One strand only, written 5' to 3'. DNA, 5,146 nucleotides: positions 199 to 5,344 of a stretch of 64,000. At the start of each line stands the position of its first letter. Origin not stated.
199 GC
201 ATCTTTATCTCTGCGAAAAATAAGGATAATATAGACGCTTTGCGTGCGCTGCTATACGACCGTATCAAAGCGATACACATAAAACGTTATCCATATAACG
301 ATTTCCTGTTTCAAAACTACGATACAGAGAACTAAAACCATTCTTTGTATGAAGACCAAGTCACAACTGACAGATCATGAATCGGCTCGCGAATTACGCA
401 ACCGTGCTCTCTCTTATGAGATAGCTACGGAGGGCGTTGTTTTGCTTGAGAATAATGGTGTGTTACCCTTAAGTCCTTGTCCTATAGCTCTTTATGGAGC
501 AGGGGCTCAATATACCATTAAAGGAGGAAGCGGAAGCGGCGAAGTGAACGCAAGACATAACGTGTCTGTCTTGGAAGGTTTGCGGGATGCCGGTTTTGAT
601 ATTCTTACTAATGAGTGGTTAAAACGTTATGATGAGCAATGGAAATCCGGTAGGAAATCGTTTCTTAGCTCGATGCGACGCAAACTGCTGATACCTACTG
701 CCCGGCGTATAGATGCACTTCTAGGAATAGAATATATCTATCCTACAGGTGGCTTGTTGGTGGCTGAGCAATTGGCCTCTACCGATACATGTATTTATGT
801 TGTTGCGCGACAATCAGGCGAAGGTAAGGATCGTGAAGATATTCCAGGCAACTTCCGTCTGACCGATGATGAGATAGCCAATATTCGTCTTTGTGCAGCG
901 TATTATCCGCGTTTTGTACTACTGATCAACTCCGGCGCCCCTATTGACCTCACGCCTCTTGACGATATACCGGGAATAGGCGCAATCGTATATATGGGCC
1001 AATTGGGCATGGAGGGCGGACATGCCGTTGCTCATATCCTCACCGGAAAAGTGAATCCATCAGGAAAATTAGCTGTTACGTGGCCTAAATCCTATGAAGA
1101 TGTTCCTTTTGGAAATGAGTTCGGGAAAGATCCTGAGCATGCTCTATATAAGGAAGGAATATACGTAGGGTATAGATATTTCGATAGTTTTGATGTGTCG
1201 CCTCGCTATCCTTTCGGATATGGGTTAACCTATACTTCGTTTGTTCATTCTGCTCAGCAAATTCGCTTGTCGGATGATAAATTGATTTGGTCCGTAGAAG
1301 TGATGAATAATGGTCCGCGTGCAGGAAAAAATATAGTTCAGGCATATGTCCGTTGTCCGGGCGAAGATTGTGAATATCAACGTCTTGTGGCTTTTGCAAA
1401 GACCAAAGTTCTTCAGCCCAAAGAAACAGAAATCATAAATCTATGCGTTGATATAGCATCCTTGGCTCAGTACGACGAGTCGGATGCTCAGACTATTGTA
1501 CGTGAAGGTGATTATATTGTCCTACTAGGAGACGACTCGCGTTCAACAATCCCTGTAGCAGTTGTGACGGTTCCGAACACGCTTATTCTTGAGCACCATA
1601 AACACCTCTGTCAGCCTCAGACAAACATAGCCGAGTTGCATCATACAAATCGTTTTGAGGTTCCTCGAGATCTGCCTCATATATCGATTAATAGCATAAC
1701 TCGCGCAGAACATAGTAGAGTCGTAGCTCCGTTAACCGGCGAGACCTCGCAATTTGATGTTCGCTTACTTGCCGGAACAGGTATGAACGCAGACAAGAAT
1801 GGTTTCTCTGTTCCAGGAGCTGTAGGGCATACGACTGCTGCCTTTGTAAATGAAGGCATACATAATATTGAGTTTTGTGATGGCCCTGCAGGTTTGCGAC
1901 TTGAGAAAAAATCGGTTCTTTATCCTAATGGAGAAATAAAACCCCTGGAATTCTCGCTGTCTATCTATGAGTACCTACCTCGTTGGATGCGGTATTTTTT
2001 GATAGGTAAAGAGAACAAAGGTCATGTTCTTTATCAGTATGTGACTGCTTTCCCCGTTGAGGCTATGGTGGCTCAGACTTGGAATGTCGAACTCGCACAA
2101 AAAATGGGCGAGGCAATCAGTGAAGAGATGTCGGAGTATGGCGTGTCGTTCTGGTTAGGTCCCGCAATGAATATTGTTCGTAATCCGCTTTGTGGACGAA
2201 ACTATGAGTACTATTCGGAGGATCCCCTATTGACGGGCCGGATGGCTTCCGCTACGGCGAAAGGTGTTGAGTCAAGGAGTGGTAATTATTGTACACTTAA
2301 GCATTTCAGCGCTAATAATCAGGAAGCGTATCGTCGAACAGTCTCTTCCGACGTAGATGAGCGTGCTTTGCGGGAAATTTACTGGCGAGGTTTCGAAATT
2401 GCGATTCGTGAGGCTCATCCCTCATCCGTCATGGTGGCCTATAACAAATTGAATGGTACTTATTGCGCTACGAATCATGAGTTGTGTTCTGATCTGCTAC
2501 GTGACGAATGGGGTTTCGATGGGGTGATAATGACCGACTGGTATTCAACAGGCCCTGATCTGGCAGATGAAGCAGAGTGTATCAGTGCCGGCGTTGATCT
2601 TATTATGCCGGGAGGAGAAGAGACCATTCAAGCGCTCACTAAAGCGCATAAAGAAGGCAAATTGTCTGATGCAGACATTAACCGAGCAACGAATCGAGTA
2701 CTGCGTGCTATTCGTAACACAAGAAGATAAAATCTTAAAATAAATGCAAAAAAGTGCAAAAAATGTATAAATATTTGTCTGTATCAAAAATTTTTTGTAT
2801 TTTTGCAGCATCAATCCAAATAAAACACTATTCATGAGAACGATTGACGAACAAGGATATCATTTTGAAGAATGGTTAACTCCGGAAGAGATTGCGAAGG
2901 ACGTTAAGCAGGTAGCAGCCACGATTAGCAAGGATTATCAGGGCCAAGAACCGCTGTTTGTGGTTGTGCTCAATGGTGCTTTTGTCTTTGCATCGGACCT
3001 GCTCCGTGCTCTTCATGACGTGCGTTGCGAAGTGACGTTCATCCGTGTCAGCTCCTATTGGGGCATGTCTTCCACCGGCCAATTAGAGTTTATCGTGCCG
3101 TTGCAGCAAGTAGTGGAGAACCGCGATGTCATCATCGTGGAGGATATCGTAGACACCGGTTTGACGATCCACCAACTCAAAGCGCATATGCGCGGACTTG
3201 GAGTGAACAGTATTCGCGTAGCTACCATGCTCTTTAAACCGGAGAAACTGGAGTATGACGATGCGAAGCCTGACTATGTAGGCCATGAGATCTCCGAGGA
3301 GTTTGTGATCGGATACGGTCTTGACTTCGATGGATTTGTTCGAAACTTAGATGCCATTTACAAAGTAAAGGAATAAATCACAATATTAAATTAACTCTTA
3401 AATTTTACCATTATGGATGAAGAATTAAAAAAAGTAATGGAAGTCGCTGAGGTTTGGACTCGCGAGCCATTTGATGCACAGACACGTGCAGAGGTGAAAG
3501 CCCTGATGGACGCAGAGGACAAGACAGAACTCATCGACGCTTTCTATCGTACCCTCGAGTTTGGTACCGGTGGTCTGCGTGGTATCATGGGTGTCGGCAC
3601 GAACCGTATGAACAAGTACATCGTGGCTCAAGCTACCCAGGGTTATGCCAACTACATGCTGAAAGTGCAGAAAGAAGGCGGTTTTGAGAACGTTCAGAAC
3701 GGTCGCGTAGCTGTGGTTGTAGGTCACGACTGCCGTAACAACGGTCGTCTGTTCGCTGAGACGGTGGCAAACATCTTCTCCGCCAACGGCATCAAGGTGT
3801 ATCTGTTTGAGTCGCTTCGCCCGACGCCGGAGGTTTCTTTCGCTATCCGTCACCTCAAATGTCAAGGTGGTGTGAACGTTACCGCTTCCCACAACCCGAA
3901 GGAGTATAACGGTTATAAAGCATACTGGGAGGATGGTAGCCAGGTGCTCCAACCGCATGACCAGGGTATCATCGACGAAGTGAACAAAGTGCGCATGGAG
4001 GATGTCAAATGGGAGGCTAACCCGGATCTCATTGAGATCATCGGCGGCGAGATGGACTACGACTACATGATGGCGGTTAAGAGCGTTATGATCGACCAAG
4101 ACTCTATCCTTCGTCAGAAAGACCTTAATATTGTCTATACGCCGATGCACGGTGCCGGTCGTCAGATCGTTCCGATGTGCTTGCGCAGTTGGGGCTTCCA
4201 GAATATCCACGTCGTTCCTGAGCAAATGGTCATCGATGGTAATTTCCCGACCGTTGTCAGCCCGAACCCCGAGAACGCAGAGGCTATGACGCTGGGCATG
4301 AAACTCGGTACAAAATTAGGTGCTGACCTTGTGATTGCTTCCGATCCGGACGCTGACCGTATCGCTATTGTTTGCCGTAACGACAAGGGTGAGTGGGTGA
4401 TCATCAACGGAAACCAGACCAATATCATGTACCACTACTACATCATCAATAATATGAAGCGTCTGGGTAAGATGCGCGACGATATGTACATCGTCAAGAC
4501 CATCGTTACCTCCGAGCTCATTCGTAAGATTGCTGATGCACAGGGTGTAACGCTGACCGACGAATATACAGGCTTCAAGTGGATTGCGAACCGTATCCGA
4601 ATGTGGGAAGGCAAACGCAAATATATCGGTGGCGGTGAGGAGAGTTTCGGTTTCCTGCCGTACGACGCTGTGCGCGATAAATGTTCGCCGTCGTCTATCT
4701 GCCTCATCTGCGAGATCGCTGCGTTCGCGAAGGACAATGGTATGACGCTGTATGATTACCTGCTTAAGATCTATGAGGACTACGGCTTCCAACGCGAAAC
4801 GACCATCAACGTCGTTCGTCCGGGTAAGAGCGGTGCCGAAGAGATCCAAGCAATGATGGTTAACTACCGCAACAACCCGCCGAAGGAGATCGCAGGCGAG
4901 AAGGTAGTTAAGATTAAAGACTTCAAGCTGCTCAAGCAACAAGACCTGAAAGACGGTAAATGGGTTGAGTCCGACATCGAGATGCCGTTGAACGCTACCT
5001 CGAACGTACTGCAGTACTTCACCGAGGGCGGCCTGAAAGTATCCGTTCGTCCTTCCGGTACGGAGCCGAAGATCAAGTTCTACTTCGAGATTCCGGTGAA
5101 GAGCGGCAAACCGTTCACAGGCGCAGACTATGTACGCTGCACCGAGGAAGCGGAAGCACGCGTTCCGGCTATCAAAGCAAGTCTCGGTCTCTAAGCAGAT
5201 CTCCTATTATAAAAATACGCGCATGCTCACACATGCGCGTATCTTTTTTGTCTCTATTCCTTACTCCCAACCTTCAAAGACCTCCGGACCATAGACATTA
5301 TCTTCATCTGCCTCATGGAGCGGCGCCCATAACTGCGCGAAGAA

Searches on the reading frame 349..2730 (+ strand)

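Call 85: search_protein_families(library=pfam, proteins=[window:349-2730:+], max_evalue=0.00001)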
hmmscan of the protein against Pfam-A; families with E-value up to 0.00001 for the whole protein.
window:349-2730:+ (793 aa): 3 families
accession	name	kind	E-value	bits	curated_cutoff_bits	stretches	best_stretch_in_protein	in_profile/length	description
PF00933.27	Glyco_hydro_3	-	5e-42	144.9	27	1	558-786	74-315/316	Glycosyl hydrolase family 3 N terminal domain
PF01915.27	Glyco_hydro_3_C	-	7.7e-38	130.9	31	1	30-275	1-200/200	Glycosyl hydrolase family 3 C-terminal domain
PF14310.12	Fn3-like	-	1.8e-09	38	25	1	329-397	2-71/71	Fibronectin type III-like domain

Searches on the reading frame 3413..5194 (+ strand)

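Call 85: search_protein_families(library=pfam, proteins=[window:3413-5194:+], max_evalue=0.00001)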
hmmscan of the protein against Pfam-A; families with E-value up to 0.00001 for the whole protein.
window:3413-5194:+ (593 aa): 4 families
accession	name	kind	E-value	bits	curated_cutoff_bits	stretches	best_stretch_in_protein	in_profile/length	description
PF02878.22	PGM_PMM_I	-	2.6e-40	137.7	22.5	1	49-193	3-134/138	Phosphoglucomutase/phosphomannomutase, alpha/beta/alpha domain I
PF02879.22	PGM_PMM_II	-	1e-24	87.4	29.3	1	218-321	3-100/103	Phosphoglucomutase/phosphomannomutase, alpha/beta/alpha domain II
PF02880.22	PGM_PMM_III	-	8.8e-12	45.6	20.7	1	342-457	7-115/115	Phosphoglucomutase/phosphomannomutase, alpha/beta/alpha domain III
PF00408.26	PGM_PMM_IV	-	1.6e-06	28.5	23.1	1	521-560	14-52/68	Phosphoglucomutase/phosphomannomutase, C-terminal domain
